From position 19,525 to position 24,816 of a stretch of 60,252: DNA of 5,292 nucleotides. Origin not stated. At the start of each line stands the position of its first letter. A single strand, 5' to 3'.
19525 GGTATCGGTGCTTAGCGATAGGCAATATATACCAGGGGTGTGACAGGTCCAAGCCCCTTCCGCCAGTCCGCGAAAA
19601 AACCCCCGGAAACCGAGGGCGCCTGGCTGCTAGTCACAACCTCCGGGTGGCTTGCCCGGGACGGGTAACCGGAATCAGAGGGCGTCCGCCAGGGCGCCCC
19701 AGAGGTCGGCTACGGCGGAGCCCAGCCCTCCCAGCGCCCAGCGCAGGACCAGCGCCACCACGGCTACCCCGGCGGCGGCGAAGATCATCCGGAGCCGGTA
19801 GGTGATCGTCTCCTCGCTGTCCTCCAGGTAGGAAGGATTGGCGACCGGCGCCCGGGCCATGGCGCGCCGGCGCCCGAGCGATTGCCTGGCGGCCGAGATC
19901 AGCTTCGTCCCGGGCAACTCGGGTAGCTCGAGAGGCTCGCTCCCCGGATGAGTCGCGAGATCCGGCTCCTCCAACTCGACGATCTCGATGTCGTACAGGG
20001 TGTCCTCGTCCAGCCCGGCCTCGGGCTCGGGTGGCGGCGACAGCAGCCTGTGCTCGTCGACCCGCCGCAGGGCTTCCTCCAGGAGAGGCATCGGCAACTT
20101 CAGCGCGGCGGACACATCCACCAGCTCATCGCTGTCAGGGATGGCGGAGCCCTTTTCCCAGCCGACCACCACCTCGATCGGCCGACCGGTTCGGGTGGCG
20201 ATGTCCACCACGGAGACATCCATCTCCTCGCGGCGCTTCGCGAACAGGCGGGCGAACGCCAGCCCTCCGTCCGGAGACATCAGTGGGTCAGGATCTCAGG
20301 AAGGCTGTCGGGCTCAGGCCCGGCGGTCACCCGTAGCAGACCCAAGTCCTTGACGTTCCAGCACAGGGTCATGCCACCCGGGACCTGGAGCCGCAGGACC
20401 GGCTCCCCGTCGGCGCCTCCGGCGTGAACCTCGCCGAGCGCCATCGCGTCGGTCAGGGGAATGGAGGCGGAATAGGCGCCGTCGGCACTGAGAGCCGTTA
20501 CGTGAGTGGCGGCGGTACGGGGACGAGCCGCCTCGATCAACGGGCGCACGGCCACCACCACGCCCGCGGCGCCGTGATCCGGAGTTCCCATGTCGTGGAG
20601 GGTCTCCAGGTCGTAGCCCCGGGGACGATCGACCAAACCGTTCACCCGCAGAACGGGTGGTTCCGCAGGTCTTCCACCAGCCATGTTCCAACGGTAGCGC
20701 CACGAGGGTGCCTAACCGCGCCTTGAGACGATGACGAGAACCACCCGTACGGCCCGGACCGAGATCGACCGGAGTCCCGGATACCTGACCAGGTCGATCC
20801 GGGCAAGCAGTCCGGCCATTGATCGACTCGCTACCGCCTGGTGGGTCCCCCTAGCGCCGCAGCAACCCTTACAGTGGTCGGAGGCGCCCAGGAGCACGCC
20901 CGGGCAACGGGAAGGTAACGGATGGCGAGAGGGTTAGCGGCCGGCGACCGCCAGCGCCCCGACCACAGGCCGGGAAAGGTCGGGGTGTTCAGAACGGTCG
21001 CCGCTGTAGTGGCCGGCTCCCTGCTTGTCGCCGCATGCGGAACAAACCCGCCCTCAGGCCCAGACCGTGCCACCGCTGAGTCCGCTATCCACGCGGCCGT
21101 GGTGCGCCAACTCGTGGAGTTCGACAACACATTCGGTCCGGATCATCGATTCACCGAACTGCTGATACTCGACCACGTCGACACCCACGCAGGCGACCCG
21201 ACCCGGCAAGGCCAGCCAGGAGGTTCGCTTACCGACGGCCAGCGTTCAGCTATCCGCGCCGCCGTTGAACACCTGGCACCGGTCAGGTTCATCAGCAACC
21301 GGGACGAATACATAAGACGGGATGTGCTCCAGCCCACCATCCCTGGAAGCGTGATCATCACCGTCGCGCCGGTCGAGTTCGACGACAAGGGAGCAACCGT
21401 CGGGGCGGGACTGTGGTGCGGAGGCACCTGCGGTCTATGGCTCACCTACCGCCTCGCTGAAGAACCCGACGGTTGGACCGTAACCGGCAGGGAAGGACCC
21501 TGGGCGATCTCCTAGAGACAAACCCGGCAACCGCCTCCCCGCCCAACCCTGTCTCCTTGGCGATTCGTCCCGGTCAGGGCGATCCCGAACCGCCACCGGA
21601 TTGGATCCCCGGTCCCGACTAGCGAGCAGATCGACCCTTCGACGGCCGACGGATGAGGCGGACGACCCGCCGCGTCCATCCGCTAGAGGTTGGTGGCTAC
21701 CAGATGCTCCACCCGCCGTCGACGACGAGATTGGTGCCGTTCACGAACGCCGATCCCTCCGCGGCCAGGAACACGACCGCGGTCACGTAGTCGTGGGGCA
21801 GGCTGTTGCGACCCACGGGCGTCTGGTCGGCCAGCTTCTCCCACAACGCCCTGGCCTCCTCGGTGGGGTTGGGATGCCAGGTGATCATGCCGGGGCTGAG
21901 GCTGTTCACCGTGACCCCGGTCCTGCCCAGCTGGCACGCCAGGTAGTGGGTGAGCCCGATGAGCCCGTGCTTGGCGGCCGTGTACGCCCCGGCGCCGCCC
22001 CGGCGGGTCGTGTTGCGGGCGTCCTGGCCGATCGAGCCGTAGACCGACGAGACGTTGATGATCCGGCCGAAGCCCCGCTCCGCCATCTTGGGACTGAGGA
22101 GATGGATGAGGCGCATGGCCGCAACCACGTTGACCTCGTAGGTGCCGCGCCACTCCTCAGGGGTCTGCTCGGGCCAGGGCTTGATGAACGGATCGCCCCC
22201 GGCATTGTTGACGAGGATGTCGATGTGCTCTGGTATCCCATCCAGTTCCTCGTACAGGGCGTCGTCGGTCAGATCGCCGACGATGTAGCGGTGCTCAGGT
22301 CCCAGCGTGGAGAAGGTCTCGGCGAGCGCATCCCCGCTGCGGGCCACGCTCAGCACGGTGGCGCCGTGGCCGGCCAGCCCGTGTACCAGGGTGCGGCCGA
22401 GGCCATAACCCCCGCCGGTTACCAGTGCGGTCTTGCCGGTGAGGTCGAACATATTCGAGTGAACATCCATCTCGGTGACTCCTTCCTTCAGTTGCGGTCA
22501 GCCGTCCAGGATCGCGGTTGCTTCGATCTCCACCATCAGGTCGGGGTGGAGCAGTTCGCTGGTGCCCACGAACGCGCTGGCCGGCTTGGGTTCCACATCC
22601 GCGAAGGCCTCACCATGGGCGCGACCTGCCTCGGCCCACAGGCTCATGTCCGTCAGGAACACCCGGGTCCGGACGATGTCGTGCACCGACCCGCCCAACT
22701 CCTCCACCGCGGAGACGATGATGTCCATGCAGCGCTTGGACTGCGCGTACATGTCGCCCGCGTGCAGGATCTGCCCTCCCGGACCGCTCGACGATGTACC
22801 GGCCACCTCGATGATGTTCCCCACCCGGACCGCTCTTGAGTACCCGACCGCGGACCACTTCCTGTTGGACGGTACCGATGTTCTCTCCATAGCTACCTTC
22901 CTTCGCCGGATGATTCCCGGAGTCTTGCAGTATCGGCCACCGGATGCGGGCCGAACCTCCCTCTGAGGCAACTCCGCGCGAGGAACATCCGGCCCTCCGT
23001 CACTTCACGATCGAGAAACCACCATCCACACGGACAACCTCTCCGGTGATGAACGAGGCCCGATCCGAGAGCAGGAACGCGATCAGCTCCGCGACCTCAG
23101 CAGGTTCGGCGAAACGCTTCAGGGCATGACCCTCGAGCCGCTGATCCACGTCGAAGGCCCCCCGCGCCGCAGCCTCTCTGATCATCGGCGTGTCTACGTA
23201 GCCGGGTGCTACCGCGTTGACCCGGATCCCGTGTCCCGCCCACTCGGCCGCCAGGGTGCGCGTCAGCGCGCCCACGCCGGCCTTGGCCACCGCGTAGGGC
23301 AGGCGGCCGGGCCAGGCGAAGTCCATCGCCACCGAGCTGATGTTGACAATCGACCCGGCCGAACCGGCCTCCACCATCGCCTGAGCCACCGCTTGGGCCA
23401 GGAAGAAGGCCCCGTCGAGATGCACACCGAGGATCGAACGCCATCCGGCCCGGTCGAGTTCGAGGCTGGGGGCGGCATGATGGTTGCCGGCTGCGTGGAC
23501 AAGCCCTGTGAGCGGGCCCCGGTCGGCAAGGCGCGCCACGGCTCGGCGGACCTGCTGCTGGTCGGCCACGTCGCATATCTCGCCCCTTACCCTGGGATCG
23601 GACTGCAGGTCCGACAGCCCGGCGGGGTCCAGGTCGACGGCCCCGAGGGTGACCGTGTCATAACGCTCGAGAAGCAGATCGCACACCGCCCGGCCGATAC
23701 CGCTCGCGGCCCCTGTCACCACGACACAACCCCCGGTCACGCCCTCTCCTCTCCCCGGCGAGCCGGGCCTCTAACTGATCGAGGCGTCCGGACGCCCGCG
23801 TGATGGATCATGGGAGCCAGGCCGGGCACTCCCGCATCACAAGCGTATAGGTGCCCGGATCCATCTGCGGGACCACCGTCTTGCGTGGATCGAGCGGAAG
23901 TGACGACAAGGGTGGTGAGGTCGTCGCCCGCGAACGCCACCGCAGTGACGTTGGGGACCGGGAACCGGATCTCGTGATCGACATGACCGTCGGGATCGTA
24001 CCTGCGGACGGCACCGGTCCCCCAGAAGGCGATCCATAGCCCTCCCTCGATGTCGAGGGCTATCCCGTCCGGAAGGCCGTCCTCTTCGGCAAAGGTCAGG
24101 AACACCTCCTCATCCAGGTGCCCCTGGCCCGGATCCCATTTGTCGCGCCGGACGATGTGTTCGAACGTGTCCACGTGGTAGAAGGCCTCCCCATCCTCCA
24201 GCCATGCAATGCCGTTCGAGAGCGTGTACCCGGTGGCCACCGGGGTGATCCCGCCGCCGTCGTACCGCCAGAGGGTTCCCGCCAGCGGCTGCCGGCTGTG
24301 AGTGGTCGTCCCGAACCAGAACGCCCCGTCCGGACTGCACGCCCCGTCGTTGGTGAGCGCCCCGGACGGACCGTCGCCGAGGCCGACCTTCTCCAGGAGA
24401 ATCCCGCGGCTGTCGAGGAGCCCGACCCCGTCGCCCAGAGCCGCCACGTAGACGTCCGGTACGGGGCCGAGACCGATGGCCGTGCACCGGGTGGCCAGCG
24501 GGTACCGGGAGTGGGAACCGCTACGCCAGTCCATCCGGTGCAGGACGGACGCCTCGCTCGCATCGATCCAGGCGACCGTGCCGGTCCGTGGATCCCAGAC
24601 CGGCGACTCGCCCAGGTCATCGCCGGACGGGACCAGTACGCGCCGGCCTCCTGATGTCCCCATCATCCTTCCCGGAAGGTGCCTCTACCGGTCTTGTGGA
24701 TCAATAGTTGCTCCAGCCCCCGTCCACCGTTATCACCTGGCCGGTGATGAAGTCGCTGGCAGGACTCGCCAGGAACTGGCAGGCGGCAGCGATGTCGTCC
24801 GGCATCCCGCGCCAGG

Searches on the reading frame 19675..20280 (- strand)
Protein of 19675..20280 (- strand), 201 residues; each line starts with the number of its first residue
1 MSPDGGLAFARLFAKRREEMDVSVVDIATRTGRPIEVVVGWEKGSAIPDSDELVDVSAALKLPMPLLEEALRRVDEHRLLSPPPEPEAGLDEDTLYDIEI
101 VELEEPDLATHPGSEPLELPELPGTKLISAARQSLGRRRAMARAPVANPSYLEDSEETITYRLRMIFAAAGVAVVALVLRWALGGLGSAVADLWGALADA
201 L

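Call 11: search_protein_families(library=pfam, proteins=[window:19675-20280:-], max_evalue=0.01)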
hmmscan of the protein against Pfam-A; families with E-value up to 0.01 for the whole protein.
window:19675-20280:- (201 aa): 2 families
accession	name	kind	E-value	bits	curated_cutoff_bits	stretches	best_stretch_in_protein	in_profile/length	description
PF01381.28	HTH_3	-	0.0013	19.1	23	1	15-65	3-53/55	Helix-turn-helix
PF13560.12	HTH_31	-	0.0098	16.6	27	0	8-69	1-63/64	Helix-turn-helix domain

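Call 13: find_encoding_contigs(protein=window:19675-20280:-, flank=3000, max_places=6)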
Protein window:19675-20280:- (201 aa): 8 contigs read that carry it; 5 places shown.
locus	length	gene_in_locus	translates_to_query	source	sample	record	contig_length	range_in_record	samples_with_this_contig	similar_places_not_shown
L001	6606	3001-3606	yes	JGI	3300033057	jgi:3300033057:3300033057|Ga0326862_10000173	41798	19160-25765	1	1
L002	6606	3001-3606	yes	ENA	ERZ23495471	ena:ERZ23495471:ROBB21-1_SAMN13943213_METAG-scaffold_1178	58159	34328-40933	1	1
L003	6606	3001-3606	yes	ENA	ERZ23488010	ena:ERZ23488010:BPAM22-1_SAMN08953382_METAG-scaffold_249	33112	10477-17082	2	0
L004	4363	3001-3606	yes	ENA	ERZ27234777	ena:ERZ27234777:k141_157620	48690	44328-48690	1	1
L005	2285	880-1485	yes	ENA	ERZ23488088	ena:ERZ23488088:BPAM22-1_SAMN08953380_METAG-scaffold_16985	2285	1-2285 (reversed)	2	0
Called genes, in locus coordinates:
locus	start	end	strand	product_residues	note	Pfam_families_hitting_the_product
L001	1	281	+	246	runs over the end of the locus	PF00106:adh_short, PF08659:KR, PF23441:SDR (weak), PF13460:NAD_binding_10 (weak), PF13561:adh_short_C2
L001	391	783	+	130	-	PF01042:Ribonuc_L-PSP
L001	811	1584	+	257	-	PF00106:adh_short, PF01370:Epimerase (weak), PF13561:adh_short_C2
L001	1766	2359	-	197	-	-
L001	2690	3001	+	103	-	-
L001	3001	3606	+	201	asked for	-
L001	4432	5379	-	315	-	PF00291:PALP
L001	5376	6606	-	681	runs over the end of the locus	PF03190:Thioredox_DsbH, PF13098:Thioredoxin_2 (weak), PF13899:Thioredoxin_7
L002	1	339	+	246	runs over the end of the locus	PF00106:adh_short, PF08659:KR, PF23441:SDR, PF13460:NAD_binding_10 (faint), PF13561:adh_short_C2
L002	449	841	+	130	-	PF01042:Ribonuc_L-PSP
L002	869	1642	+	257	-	PF00106:adh_short, PF01370:Epimerase, PF13561:adh_short_C2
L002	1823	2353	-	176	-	-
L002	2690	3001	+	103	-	-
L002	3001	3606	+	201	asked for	-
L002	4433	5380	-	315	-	PF00291:PALP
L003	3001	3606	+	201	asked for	-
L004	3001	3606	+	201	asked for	-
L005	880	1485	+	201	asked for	-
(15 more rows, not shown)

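Call 86: search_protein_families(library=ncbifam, proteins=[window:19675-20280:-], max_evalue=1)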
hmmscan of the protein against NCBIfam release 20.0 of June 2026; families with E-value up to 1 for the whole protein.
window:19675-20280:- (201 aa): 1 family
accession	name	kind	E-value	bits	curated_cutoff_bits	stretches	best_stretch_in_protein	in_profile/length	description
NF041951.1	phage_RstR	subfamily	0.0072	16.6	80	1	9-63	3-57/108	RstR family transcriptional repressor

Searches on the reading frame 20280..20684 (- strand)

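Call 80: search_protein_families(library=pfam, proteins=[window:20280-20684:-], max_evalue=0.001)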
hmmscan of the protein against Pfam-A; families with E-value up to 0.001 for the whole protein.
window:20280-20684:- (134 aa): 1 family
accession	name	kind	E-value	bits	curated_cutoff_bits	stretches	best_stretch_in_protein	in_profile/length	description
PF00174.25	Oxidored_molyb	-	1.6e-05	25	24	0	44-96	74-131/169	Oxidoreductase molybdopterin binding domain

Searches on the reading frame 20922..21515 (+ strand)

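Call 80: search_protein_families(library=pfam, proteins=[window:20922-21515:+], max_evalue=0.001)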
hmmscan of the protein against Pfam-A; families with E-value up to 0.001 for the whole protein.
window:20922-21515:+ (197 aa): 0 families

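Call 86: search_protein_families(library=ncbifam, proteins=[window:20922-21515:+], max_evalue=1)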
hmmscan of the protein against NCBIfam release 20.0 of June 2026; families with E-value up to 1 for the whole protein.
window:20922-21515:+ (197 aa): 1 family
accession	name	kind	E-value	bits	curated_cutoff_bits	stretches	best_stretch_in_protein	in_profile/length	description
NF007804.1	PRK10510.1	equivalog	0.03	13.7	307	1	24-60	6-41/219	OmpA family lipoprotein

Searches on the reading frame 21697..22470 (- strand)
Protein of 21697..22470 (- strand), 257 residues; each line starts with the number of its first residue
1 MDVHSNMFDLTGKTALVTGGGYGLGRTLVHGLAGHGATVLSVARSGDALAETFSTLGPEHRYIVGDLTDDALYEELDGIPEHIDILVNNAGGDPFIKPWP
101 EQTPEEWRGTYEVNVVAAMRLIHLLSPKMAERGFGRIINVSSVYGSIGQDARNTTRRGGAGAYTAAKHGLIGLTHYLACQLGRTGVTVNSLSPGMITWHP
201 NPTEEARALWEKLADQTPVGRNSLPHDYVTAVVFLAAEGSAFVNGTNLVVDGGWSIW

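Call 80: search_protein_families(library=pfam, proteins=[window:21697-22470:-], max_evalue=0.001)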
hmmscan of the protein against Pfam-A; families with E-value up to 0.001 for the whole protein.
window:21697-22470:- (257 aa): 4 families
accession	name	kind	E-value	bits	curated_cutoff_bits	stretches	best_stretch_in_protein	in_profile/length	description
PF13561.12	adh_short_C2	-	1.5e-39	136.4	27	1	23-255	7-236/236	Enoyl-(Acyl carrier protein) reductase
PF00106.31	adh_short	-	5.7e-38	130.8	26.6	1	13-197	1-183/195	short chain dehydrogenase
PF01370.27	Epimerase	-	1.9e-07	31.2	20.9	1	15-183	1-162/240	NAD dependent epimerase/dehydratase family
PF08659.16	KR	-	0.00031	21.1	22.6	1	14-151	2-145/180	KR domain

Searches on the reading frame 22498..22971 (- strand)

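Call 80: search_protein_families(library=pfam, proteins=[window:22498-22971:-], max_evalue=0.001)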
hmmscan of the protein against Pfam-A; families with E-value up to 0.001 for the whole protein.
window:22498-22971:- (157 aa): 1 family
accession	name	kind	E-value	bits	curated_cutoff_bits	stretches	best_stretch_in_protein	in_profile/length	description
PF01042.26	Ribonuc_L-PSP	-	1.6e-22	80.2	27.3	1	40-154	7-120/121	Endoribonuclease L-PSP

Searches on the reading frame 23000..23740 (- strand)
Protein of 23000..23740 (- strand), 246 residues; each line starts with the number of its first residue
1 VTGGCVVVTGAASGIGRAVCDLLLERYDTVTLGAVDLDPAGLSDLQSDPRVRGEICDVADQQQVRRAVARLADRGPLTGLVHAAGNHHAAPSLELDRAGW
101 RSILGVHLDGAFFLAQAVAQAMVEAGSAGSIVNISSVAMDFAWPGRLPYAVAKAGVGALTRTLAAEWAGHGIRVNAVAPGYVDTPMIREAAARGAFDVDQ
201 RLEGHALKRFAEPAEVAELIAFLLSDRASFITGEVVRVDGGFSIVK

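Call 81: search_protein_families(library=pfam, proteins=[window:23000-23740:-], max_evalue=0.001)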
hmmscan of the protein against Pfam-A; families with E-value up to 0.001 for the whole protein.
window:23000-23740:- (246 aa): 6 families
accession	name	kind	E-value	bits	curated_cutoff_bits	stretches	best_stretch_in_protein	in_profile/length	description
PF13561.12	adh_short_C2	-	1.7e-55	188.6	27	1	10-243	1-236/236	Enoyl-(Acyl carrier protein) reductase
PF00106.31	adh_short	-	6.6e-43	146.9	26.6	1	5-190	2-190/195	short chain dehydrogenase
PF08659.16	KR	-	1.3e-14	55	22.6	1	4-178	1-174/180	KR domain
PF23441.1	SDR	-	2e-07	31.1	27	1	6-242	10-255/258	SDR-like rossmann domain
PF13460.12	NAD_binding_10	-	3e-05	24.4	27.2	1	10-149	1-111/184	NAD(P)H-binding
PF01370.27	Epimerase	-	0.00018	21.4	20.9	1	6-166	1-159/240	NAD dependent epimerase/dehydratase family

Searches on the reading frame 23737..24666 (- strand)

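Call 81: search_protein_families(library=pfam, proteins=[window:23737-24666:-], max_evalue=0.001)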
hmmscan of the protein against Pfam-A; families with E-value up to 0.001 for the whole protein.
window:23737-24666:- (309 aa): 1 family
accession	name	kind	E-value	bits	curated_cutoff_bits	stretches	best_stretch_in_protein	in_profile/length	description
PF08450.18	SGL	-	4.1e-58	197.3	26.3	1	18-259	1-246/246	SMP-30/Gluconolactonase/LRE-like region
